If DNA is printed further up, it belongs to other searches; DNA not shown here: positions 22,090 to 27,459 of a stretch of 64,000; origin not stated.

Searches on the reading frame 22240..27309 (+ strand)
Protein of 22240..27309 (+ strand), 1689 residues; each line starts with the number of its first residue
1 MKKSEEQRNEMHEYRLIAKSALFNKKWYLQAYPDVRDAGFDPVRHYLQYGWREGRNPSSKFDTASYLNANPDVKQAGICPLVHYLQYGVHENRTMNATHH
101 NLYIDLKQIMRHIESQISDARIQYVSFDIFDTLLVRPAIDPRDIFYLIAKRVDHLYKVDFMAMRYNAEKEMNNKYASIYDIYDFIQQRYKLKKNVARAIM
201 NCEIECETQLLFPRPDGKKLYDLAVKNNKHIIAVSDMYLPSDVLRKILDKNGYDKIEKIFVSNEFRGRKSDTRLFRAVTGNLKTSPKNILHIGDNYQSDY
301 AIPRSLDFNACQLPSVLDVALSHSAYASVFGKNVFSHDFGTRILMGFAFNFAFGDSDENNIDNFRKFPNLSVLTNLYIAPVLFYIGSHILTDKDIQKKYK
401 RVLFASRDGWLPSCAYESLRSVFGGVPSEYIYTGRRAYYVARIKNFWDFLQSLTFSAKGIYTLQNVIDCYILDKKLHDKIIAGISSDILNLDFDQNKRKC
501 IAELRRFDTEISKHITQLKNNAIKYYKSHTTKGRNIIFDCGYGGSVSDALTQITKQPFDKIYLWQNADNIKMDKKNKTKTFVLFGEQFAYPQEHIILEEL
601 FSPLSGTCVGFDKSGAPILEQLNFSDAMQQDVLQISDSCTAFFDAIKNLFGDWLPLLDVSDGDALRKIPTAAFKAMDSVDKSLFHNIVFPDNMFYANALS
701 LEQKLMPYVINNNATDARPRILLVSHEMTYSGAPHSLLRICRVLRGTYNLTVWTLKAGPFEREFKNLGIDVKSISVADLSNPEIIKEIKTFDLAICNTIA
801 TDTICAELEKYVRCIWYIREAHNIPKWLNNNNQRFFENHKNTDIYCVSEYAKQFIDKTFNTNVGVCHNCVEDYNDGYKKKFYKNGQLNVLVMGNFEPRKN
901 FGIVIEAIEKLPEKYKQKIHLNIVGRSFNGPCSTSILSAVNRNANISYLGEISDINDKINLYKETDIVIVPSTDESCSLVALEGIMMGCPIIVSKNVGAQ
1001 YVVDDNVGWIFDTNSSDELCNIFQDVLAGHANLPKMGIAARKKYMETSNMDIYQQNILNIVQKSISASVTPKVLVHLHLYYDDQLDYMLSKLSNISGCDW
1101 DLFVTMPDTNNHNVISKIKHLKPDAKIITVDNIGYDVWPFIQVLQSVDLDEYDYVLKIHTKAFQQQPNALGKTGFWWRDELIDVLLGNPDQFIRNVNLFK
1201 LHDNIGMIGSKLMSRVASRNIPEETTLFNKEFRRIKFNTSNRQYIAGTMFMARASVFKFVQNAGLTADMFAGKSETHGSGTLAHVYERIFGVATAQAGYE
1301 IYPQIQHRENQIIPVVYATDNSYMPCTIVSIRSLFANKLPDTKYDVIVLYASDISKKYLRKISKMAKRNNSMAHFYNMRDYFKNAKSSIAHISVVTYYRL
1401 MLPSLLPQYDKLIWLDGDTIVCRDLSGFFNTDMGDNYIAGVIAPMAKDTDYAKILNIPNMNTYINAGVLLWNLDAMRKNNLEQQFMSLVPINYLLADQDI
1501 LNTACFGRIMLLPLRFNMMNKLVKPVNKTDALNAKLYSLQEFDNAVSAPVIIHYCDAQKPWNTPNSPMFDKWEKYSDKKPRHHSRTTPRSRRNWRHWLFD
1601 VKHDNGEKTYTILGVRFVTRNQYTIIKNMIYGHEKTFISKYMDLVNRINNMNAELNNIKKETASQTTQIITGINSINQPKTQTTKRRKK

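Call 14: search_protein_families(library=pfam, proteins=[window:22240-27309:+], max_evalue=0.001)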
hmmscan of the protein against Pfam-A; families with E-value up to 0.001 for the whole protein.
window:22240-27309:+ (1689 aa): 6 families
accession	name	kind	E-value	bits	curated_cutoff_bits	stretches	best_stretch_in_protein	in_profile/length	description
PF01501.26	Glyco_transf_8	-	2.8e-37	129.1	24.3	1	1315-1562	2-250/253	Glycosyl transferase family 8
PF05045.17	RgpF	-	6.4e-27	94.8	25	1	1045-1299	241-503/503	Rhamnan synthesis protein F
PF00534.26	Glycos_transf_1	-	1.2e-22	80.7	26.4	1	883-1042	12-171/172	Glycosyl transferases group 1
PF13692.12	Glyco_trans_1_4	-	1.3e-17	64.8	27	1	888-1025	3-138/142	Glycosyl transferases group 1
PF20706.3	GT4-conflict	-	1.6e-08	34.4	26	1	879-1008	190-325/385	Family 4 Glycosyltransferase in conflict systems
PF16994.11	Glyco_trans_4_5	-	6.3e-07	29.7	26.6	1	720-822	4-109/172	Glycosyl-transferase family 4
